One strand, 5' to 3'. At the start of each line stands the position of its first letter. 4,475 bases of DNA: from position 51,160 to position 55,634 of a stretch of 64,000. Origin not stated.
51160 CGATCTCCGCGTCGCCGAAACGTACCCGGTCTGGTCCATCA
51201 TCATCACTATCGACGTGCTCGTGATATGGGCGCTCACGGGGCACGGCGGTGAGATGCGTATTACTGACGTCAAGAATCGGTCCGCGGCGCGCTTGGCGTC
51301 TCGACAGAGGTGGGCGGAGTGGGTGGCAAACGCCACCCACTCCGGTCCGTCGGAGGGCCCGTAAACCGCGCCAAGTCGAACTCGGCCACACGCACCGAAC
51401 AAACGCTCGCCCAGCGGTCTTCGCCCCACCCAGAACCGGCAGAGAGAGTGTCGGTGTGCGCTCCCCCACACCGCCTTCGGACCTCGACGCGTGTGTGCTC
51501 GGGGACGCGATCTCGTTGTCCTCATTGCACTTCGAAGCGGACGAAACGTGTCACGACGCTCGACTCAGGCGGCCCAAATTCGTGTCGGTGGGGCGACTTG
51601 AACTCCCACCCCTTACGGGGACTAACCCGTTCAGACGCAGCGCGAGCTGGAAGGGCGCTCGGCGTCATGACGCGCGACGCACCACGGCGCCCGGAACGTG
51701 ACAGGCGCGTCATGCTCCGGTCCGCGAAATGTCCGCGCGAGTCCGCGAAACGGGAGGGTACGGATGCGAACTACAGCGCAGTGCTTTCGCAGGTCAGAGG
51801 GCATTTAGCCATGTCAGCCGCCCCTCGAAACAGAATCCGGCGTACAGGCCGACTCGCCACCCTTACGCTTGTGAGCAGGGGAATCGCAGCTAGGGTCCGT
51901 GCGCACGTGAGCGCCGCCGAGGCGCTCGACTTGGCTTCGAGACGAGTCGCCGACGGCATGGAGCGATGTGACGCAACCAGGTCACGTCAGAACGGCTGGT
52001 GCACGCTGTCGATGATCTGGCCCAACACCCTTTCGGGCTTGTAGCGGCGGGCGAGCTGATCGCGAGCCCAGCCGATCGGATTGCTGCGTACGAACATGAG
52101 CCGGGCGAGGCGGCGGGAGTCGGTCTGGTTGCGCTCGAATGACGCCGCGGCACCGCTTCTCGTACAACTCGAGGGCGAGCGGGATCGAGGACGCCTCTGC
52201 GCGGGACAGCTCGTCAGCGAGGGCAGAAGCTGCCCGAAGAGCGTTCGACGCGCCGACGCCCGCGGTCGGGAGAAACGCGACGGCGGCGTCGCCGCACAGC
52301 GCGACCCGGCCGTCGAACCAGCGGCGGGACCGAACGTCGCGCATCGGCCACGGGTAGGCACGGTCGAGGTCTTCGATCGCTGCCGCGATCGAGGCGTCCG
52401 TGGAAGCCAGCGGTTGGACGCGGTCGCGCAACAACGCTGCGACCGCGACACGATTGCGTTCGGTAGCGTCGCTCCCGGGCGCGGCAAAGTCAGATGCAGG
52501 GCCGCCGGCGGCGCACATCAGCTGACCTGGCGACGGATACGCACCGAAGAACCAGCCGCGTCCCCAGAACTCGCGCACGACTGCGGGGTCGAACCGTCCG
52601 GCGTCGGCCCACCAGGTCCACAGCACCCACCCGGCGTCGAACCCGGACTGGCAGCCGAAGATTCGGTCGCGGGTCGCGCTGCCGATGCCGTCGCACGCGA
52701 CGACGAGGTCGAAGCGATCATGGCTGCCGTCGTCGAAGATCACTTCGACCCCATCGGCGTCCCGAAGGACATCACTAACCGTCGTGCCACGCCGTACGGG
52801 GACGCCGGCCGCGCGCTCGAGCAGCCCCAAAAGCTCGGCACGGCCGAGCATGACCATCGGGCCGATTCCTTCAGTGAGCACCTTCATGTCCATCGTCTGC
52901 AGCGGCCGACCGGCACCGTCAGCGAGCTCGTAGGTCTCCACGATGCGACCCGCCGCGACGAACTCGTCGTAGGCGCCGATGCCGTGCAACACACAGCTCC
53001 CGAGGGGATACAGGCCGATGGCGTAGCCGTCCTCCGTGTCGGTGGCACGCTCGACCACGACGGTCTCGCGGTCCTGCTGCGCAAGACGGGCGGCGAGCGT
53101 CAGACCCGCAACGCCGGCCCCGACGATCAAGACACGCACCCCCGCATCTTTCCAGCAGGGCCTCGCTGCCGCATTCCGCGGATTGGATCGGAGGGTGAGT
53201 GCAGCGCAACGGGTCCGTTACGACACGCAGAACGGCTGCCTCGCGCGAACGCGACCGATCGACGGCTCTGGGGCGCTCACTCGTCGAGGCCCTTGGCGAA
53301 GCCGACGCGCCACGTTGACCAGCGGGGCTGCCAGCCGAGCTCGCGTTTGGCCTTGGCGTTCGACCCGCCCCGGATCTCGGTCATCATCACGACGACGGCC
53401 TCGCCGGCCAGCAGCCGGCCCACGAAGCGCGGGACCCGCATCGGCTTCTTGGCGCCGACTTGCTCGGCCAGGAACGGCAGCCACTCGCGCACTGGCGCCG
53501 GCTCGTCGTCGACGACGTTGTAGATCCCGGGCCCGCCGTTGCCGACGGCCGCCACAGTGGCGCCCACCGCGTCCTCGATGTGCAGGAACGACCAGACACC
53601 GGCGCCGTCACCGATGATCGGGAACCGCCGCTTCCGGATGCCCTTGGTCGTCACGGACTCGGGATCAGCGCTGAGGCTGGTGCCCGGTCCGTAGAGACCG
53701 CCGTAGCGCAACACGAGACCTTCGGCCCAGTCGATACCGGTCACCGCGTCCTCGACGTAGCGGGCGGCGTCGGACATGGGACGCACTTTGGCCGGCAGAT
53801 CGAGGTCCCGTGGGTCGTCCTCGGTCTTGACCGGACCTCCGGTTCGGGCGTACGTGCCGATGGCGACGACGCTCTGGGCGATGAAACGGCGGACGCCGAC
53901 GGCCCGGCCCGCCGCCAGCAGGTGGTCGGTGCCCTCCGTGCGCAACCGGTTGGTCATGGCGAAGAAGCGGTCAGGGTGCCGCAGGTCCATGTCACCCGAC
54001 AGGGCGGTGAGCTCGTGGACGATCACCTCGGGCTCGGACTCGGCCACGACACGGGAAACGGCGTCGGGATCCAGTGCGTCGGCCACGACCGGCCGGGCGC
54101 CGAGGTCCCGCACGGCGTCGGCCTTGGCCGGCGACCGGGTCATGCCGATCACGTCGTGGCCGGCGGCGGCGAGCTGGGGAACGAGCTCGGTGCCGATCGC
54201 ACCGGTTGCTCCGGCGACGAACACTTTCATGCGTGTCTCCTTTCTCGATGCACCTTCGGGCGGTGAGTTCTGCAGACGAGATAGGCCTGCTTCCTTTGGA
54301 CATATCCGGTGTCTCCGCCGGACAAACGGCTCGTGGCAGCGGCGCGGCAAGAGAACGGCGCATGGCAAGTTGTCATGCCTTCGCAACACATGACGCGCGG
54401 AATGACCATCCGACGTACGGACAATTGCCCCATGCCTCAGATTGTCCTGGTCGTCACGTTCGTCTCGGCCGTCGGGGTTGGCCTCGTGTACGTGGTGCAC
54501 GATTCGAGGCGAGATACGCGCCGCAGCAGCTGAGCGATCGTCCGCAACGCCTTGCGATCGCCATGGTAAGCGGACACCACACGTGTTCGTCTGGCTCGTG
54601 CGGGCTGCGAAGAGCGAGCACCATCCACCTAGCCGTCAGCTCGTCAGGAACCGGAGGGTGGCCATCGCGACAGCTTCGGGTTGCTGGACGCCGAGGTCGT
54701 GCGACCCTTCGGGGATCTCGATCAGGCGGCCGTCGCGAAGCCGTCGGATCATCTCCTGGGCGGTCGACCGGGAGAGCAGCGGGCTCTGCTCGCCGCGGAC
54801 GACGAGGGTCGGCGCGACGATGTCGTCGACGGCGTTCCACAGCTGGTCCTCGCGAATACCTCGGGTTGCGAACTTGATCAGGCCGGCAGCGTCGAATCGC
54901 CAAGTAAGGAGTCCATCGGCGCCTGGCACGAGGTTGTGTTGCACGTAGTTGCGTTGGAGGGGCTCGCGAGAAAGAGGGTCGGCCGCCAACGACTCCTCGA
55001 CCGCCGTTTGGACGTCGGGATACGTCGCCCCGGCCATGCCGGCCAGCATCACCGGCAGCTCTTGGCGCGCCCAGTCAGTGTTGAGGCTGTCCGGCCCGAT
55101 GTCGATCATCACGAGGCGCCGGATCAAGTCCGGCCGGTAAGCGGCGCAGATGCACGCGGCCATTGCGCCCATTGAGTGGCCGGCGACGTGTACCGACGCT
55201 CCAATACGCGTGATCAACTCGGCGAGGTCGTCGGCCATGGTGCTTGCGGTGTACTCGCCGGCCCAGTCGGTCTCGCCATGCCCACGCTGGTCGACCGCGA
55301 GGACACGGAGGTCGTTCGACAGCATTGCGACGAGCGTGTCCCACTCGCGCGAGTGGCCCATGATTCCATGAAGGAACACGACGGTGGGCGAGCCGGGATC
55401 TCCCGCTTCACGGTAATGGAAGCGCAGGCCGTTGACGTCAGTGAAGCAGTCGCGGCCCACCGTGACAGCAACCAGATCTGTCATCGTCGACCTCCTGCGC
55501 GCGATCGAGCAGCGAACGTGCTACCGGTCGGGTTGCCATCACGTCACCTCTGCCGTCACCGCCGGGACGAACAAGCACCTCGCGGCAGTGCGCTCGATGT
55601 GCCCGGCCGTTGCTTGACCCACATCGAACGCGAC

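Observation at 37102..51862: Perfect 33-nt direct repeat of the rnpB 3' end brackets a 14.7-kb block; looks like att sites of an element integrated into the RNase P RNA gene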

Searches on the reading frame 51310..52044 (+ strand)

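Call 9: search_protein_families(library=pfam, proteins=[window:51310-52044:+], max_evalue=0.01)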
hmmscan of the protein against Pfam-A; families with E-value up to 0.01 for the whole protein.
window:51310-52044:+ (244 aa): 1 family
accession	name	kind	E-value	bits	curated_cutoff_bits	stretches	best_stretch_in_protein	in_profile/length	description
PF19901.4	DUF6374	-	0.0033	17.5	25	0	157-171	12-26/59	Family of unknown function (DUF6374)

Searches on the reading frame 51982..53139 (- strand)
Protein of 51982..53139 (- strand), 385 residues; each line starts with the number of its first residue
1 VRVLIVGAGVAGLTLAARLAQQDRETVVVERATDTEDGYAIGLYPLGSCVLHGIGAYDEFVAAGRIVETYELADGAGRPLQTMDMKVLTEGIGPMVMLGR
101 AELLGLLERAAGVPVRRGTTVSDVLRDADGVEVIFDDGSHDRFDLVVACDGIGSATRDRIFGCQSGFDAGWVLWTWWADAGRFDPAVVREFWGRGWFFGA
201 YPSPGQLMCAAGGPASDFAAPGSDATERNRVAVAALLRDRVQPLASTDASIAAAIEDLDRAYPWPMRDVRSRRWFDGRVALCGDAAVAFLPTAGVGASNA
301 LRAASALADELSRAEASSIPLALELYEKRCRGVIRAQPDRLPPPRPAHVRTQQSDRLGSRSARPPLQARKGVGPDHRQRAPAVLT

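Call 9: search_protein_families(library=pfam, proteins=[window:51982-53139:-], max_evalue=0.01)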
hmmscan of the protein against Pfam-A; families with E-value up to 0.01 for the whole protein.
window:51982-53139:- (385 aa): 11 families
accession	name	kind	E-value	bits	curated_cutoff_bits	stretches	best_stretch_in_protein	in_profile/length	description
PF01494.25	FAD_binding_3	-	1.7e-25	90.4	22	1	2-336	3-344/349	FAD binding domain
PF07992.20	Pyr_redox_2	-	2.1e-09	37.7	26.1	1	1-35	1-31/291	Pyridine nucleotide-disulphide oxidoreductase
PF01266.30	DAO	-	5.8e-07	29.8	27.9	1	2-33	1-32/353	FAD dependent oxidoreductase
PF05834.18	Lycopene_cycl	-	1.9e-06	27.6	23.4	1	3-30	2-31/380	Lycopene cyclase protein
PF13450.12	NAD_binding_8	-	2.9e-06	27.9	21.9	1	5-34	1-30/68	NAD(P)-binding Rossmann-like domain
PF00890.30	FAD_binding_2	-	1.5e-05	24.8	20.4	1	3-33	2-32/414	FAD binding domain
PF13454.12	NAD_binding_9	-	5.5e-05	23.6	21.8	0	5-26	2-24/155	FAD-NAD(P)-binding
PF00070.33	Pyr_redox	-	0.00029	21.7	22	0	2-32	1-31/82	Pyridine nucleotide-disulphide oxidoreductase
PF01593.30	Amino_oxidase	-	0.0011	18.8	19.8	0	107-148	210-252/443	Flavin containing amine oxidoreductase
PF03486.20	HI0933_like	-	0.0035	17.2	50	0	2-33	2-33/244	HI0933-like protein Rossmann domain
PF01946.23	Thi4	-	0.0095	15.6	26.2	0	3-38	20-56/235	Thi4 family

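Call 47: find_homologous_proteins(query=window:51982-53139:-, max_evalue=1e-30)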
Query window:51982-53139:- (385 aa): 353 proteins with E <= 1e-30 among 8000 candidates; the best 120 are listed.
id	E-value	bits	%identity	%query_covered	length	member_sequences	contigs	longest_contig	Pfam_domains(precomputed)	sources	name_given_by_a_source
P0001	1.2e-252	856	100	100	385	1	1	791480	PF01266.31,PF13450.13,PF00890.31,PF07992.21,PF05834.19,PF01494.26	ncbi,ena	-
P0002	4.6e-182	624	75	100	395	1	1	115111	PF01266.31,PF01593.31,PF13450.13,PF07992.21,PF05834.19,PF01494.26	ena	-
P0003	7.7e-176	603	78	91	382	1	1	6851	PF01266.31,PF13450.13,PF00890.31,PF07992.21,PF05834.19,PF01494.26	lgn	-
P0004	8.2e-174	596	80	88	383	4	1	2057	PF01266.31,PF13450.13,PF00890.31,PF07992.21,PF05834.19,PF01494.26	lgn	-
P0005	2.0e-171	588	77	91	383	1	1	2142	PF13450.13,PF07992.21,PF13454.13,PF05834.19,PF01494.26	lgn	-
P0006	1.7e-167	576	79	87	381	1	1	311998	PF13450.13,PF00890.31,PF07992.21,PF01494.26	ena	-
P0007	7.1e-165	567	73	91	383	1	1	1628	PF01266.31,PF13450.13,PF07992.21,PF00070.34,PF05834.19,PF01494.26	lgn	-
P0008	3.9e-161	555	74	93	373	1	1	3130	PF01266.31,PF13450.13,PF07992.21,PF05834.19,PF01494.26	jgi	jgi:2-polyprenyl-6-methoxyphenol hydroxylase-like FAD-dependent oxidoreductase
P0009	1.9e-151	523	70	91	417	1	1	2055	PF01266.31,PF01593.31,PF13450.13,PF07992.21,PF01494.26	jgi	jgi:2-polyprenyl-6-methoxyphenol hydroxylase-like FAD-dependent oxidoreductase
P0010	9.7e-150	517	70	88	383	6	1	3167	PF01266.31,PF01593.31,PF13450.13,PF00890.31,PF07992.21,PF05834.19,PF01494.26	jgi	jgi:2-polyprenyl-6-methoxyphenol hydroxylase-like FAD-dependent oxidoreductase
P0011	3.2e-137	476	64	93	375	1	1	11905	PF01266.31,PF13450.13,PF00890.31,PF07992.21,PF01494.26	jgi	jgi:2-polyprenyl-6-methoxyphenol hydroxylase-like FAD-dependent oxidoreductase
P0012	3.1e-128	446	63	87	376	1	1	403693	PF01266.31,PF01494.26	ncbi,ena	-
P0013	4.3e-127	443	60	91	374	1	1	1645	PF07992.21,PF05834.19,PF01494.26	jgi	jgi:2-polyprenyl-6-methoxyphenol hydroxylase-like FAD-dependent oxidoreductase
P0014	3.4e-121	423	61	87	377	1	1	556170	PF07992.21,PF05834.19,PF01494.26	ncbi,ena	-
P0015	1.2e-120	421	60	87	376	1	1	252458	PF13450.13,PF07992.21,PF01494.26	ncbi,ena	-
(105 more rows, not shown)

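Call 48: find_encoding_contigs(protein=P0001, flank=2000, max_places=3)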
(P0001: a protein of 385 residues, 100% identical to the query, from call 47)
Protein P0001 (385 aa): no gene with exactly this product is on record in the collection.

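Call 49: find_encoding_contigs(protein=P0002, flank=10000, max_places=3)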
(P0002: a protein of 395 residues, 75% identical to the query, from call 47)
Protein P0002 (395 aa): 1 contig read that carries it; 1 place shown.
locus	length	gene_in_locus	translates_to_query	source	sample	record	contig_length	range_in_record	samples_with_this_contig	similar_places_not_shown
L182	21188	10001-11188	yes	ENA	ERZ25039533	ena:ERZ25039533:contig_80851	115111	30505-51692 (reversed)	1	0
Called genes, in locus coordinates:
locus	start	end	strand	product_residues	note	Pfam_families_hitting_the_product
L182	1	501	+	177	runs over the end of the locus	-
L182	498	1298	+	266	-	PF00672:HAMP (weak), PF00512:HisKA, PF02518:HATPase_c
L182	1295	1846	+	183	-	PF10646:Germane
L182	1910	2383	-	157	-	-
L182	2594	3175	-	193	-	-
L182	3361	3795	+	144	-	PF01740:STAS, PF13466:STAS_2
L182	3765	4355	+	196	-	-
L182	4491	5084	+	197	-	-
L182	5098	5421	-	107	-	PF08281:Sigma70_r4_2, PF04545:Sigma70_r4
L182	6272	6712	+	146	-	PF00581:Rhodanese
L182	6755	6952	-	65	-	-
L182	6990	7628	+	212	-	PF03704:BTAD, PF13191:AAA_16 (weak)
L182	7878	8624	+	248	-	-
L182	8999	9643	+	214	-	PF17874:TPR_MalT (weak), PF13424:TPR_12 (weak)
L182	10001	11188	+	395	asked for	PF01266:DAO (faint), PF01494:FAD_binding_3, PF01593:Amino_oxidase (faint), PF05834:Lycopene_cycl (faint), PF07992:Pyr_redox_2 (faint), PF13450:NAD_binding_8 (weak)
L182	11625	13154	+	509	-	PF00196:GerE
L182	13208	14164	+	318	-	PF00561:Abhydrolase_1, PF12146:Hydrolase_4, PF12697:Abhydrolase_6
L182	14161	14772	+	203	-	-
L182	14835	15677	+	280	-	PF01209:Ubie_methyltran, PF02353:CMAS (weak), PF13489:Methyltransf_23 (weak), PF01170:UPF0020 (faint), PF08241:Methyltransf_11, PF08242:Methyltransf_12, PF13649:Methyltransf_25, PF13847:Methyltransf_31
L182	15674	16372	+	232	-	PF01266:DAO (faint), PF01494:FAD_binding_3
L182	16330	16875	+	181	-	-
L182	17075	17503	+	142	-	-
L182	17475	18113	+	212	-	-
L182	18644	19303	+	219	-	PF00196:GerE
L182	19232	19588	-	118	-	-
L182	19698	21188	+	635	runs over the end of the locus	PF00005:ABC_tran, PF13304:AAA_21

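Call 50: find_encoding_contigs(protein=P0006, flank=10000, max_places=3)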
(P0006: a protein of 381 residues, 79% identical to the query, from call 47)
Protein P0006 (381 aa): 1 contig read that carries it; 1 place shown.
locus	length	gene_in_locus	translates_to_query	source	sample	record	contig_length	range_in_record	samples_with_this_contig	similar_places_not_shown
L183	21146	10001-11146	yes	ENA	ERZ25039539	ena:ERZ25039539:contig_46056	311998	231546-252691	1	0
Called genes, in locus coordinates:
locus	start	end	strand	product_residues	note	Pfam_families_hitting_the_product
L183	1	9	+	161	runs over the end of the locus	PF05163:DinB, PF04978:MST, PF12867:DinB_2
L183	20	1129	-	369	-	PF06772:LtrA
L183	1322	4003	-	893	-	PF13191:AAA_16, PF13401:AAA_22 (weak)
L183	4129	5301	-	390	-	PF00989:PAS (faint), PF08447:PAS_3 (weak), PF08448:PAS_4, PF00990:GGDEF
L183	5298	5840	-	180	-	-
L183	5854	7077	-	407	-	PF00067:p450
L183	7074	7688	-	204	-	PF00440:TetR_N, PF13977:TetR_C_6 (weak), PF17940:TetR_C_31 (weak)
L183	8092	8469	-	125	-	PF00903:Glyoxalase, PF18029:Glyoxalase_6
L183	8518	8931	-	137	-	-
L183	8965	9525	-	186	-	PF00296:Bac_luciferase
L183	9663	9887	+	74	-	-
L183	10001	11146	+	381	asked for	PF00890:FAD_binding_2 (faint), PF01494:FAD_binding_3, PF07992:Pyr_redox_2 (faint), PF13450:NAD_binding_8 (weak)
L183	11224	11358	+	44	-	-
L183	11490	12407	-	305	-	PF23023:Anti-Pycsar_Apyc1 (weak), PF00753:Lactamase_B (faint), PF12706:Lactamase_B_2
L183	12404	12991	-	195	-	PF02627:CMD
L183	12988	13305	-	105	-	PF04264:YceI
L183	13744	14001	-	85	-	-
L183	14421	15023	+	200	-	PF00440:TetR_N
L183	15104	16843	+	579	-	PF01494:FAD_binding_3, PF21274:Rng_hyd_C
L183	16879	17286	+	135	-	PF01243:PNPOx_N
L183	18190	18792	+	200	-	-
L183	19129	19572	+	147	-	PF00106:adh_short, PF13561:adh_short_C2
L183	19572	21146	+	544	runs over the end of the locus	PF00070:Pyr_redox (faint), PF01266:DAO (weak), PF01494:FAD_binding_3, PF07992:Pyr_redox_2 (faint), PF13450:NAD_binding_8 (faint), PF21274:Rng_hyd_C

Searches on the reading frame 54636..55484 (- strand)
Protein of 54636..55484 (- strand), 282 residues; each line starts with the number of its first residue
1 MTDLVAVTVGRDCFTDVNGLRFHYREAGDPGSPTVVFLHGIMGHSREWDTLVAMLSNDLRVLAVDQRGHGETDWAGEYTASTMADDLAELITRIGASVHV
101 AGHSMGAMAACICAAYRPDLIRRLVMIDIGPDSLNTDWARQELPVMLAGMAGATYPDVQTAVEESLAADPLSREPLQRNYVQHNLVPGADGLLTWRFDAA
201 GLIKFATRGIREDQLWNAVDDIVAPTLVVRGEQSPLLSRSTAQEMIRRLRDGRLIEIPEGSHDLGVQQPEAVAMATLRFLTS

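Call 12: find_encoding_contigs(protein=window:54636-55484:-, flank=10000, max_places=10)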
Protein window:54636-55484:- (282 aa): no gene with exactly this product is on record in the collection.
